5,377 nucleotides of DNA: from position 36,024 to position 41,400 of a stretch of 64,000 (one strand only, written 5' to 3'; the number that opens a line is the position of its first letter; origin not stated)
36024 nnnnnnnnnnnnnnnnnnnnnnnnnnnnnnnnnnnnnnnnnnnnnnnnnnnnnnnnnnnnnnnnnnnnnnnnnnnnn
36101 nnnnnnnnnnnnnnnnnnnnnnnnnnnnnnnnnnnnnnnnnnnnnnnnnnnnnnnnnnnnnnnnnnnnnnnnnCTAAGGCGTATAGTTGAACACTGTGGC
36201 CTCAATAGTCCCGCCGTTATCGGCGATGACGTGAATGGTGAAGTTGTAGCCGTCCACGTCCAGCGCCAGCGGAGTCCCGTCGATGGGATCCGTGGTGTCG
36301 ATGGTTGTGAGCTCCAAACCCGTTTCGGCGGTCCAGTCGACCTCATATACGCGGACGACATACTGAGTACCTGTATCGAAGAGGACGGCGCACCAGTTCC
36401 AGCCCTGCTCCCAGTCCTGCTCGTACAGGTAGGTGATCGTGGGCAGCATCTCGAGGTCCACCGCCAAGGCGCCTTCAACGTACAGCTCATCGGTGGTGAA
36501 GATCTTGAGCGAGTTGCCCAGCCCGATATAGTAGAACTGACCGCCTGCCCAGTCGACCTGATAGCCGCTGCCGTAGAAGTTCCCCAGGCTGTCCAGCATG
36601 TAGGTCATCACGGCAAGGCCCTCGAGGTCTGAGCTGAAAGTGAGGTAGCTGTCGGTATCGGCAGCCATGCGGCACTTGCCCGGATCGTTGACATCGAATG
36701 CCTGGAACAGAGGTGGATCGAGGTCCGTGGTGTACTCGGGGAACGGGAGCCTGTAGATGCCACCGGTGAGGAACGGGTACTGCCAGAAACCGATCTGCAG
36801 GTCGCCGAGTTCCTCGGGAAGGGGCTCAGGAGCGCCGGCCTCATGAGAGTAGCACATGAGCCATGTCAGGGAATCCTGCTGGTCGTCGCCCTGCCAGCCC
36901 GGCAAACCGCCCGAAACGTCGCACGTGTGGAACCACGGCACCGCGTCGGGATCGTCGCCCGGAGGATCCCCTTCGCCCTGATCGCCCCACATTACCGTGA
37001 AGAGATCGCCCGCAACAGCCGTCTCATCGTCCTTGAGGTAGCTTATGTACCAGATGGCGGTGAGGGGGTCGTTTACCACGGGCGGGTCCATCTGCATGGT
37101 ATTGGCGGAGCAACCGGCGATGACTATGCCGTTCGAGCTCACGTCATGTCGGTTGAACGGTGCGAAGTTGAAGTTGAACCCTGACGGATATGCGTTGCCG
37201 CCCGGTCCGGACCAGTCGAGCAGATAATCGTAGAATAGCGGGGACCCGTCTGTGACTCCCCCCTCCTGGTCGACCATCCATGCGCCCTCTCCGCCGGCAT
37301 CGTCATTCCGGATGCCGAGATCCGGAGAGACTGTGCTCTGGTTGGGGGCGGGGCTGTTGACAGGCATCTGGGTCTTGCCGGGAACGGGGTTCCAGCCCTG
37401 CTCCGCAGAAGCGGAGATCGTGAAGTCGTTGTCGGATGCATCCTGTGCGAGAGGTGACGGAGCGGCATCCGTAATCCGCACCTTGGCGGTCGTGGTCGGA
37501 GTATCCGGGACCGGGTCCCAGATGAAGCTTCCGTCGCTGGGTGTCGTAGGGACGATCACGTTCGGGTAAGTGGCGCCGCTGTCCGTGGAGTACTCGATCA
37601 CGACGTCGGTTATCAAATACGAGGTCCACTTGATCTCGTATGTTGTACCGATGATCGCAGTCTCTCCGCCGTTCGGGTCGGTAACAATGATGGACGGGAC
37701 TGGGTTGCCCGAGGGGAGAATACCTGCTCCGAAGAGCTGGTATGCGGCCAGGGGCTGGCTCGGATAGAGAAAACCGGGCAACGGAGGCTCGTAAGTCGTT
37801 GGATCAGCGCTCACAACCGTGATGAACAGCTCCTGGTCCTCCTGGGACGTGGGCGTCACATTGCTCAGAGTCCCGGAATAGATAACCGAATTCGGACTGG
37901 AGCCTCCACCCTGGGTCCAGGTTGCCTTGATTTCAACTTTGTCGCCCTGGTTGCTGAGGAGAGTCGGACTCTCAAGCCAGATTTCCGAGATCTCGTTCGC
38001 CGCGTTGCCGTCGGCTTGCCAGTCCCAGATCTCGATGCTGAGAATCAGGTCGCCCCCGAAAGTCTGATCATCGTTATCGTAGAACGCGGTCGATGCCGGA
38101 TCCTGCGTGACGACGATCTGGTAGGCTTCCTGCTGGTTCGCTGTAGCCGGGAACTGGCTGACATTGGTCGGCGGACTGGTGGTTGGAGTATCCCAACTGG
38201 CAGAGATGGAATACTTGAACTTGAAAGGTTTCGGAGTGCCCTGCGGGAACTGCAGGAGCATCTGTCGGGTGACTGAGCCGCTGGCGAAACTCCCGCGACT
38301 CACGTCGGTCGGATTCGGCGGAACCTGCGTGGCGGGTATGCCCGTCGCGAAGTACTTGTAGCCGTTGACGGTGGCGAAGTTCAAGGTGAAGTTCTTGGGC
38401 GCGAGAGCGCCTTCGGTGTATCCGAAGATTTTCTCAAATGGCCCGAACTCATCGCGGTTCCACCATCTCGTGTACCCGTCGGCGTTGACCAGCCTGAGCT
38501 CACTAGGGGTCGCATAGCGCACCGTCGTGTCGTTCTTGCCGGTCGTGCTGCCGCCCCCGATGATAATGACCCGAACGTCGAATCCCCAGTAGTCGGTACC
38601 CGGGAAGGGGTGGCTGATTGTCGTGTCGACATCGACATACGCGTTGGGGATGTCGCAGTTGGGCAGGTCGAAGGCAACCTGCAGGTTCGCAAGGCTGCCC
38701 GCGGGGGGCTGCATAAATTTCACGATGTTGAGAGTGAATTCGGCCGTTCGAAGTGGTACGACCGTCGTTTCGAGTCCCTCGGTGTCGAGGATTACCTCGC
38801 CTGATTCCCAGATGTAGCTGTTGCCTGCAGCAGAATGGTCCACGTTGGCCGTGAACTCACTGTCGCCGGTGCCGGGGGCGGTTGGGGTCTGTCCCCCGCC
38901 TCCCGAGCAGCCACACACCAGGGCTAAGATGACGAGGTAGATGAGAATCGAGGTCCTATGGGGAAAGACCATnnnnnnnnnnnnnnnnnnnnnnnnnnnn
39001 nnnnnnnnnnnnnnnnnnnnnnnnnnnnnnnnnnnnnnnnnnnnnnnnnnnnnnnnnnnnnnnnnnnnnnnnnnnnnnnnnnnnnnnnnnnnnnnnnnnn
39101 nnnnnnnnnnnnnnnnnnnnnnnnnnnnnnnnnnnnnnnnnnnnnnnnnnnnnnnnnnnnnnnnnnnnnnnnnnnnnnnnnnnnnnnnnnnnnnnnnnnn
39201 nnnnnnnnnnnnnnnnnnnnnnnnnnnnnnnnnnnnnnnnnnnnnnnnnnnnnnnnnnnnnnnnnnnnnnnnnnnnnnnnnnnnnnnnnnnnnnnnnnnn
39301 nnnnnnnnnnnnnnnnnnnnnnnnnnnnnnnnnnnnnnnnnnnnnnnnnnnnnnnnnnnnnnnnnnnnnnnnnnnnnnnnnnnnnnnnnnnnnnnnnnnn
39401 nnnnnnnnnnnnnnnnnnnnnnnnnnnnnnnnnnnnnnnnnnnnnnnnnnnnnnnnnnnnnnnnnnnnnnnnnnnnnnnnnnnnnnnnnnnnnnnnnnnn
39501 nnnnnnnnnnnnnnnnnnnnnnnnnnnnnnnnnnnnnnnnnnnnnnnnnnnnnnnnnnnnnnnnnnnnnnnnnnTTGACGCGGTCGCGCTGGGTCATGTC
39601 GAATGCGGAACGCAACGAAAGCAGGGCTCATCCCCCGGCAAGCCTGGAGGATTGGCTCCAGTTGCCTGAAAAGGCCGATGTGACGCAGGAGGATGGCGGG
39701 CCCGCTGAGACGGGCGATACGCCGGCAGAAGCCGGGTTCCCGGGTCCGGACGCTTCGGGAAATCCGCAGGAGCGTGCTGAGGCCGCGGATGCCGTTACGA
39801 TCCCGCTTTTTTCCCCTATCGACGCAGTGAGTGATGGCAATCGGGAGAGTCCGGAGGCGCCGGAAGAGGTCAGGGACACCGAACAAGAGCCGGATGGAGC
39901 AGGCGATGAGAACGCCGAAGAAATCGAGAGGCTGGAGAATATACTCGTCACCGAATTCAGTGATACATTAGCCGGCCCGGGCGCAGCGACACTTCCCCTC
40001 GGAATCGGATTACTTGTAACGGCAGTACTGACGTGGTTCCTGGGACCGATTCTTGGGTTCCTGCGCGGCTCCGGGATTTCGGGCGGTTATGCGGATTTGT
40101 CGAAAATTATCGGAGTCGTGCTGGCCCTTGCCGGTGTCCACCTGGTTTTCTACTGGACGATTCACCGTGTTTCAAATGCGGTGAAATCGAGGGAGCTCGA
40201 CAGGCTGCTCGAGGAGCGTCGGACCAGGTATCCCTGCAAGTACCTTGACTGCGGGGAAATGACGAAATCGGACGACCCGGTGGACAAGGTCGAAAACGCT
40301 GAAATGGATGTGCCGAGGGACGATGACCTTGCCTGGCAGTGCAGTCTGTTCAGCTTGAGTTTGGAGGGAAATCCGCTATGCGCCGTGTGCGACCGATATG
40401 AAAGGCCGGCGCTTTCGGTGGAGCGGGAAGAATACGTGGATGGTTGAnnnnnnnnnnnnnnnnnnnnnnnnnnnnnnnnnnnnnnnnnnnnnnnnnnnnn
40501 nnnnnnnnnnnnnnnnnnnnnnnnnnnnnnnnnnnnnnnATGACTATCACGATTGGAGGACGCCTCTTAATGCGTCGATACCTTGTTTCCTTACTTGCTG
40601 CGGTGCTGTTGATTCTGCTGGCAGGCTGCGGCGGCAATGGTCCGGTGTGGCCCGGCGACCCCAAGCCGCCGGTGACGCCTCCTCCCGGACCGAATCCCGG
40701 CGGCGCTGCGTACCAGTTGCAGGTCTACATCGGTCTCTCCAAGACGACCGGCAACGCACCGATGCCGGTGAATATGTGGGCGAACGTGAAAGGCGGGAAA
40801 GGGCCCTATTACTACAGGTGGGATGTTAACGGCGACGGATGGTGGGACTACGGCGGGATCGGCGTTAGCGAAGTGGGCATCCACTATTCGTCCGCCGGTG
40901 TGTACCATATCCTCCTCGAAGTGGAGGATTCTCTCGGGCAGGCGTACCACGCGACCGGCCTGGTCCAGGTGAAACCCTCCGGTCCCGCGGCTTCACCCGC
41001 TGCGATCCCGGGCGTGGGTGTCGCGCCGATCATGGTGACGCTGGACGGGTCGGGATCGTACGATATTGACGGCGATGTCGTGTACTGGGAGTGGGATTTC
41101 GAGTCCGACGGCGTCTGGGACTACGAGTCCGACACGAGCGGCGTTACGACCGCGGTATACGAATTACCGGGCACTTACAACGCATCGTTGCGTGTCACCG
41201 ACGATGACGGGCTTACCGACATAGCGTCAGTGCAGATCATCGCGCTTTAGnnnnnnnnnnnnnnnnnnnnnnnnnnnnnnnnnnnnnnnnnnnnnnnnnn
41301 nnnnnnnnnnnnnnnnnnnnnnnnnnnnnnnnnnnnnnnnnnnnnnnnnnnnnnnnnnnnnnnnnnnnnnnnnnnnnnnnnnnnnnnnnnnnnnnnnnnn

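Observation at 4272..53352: Nine-member lipoprotein family with an unassigned conserved N-terminal domain and swappable surface passengers (candidate undescribed surface-display system)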

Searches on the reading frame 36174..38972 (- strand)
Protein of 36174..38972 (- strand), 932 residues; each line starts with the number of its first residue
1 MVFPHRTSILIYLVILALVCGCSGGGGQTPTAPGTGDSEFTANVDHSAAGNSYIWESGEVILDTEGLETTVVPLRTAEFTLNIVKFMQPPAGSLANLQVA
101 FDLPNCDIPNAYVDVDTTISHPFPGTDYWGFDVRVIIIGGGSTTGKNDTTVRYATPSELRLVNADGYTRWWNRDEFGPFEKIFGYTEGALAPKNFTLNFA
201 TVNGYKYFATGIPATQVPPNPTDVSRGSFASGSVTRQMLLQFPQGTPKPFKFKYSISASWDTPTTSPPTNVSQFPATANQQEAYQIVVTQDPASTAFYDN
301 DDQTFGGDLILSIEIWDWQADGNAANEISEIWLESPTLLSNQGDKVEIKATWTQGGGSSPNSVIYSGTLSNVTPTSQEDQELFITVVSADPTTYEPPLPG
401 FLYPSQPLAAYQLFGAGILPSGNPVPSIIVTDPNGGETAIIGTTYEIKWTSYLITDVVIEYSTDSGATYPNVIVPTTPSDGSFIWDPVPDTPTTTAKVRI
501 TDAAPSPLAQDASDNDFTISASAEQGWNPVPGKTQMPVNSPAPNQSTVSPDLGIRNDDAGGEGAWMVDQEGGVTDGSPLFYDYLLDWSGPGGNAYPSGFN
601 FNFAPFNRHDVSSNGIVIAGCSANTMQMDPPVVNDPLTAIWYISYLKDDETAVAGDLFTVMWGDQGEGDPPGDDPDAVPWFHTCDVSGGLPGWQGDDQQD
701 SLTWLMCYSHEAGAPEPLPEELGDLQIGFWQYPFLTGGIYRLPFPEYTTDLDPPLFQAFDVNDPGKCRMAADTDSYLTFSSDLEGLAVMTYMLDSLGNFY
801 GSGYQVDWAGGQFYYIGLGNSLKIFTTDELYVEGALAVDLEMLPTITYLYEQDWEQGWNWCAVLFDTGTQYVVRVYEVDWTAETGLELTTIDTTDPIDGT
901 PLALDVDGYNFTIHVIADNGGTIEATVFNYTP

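Call 4: search_protein_families(library=pfam, proteins=[window:36174-38972:-], max_evalue=0.1)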
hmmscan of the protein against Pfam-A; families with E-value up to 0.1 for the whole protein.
window:36174-38972:- (932 aa): 0 families

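Call 5: search_protein_families(library=ncbifam, proteins=[window:36174-38972:-], max_evalue=0.1)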
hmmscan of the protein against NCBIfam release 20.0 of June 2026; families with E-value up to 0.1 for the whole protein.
window:36174-38972:- (932 aa): 1 family
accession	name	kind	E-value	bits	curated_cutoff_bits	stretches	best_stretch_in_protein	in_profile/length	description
NF058595.1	invert_tail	domain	0.028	14.7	37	1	9-44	59-95/113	lipo-invert putative C-terminal anchoring domain-containing protein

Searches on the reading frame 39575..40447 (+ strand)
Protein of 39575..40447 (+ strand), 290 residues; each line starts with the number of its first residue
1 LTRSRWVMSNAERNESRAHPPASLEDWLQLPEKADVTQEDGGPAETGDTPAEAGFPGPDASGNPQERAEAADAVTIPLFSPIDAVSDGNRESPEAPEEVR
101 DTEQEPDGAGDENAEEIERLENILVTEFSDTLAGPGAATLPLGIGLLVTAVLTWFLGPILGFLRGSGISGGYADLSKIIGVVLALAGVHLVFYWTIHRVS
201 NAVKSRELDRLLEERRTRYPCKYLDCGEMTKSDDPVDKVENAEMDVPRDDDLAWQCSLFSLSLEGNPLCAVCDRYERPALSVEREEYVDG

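Call 13: search_protein_families(library=pfam, proteins=[window:39575-40447:+], max_evalue=0.001)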
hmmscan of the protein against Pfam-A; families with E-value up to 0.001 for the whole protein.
window:39575-40447:+ (290 aa): 0 families

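Call 71: search_protein_families(library=pfam, proteins=[window:39575-40447:+], max_evalue=0.5)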
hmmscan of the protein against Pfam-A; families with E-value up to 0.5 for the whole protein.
window:39575-40447:+ (290 aa): 1 family
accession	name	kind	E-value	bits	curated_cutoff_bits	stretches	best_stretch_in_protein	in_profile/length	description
PF04246.17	RseC_MucC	-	0.35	11.2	24.4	0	147-205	63-120/130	Positive regulator of sigma(E), RseC/MucC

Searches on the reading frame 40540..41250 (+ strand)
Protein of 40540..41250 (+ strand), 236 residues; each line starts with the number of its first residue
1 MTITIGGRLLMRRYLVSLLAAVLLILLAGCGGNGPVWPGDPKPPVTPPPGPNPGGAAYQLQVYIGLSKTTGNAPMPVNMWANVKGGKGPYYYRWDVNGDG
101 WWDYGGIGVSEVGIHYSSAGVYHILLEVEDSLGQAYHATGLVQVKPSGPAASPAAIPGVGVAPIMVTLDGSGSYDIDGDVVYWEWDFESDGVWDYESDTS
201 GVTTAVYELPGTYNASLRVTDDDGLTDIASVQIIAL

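Call 13: search_protein_families(library=pfam, proteins=[window:40540-41250:+], max_evalue=0.001)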
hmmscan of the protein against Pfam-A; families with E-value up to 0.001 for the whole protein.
window:40540-41250:+ (236 aa): 3 families
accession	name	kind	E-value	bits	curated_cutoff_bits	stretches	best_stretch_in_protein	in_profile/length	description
PF00801.26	PKD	-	5.7e-17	61.9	23.5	2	155-227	6-73/80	PKD domain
PF18911.6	PKD_4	-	6.6e-15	55.4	27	1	162-227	16-76/85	PKD domain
PF22352.2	K319L-like_PKD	-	2.9e-07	30.9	27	1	166-234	14-83/84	K319L-like, PKD domain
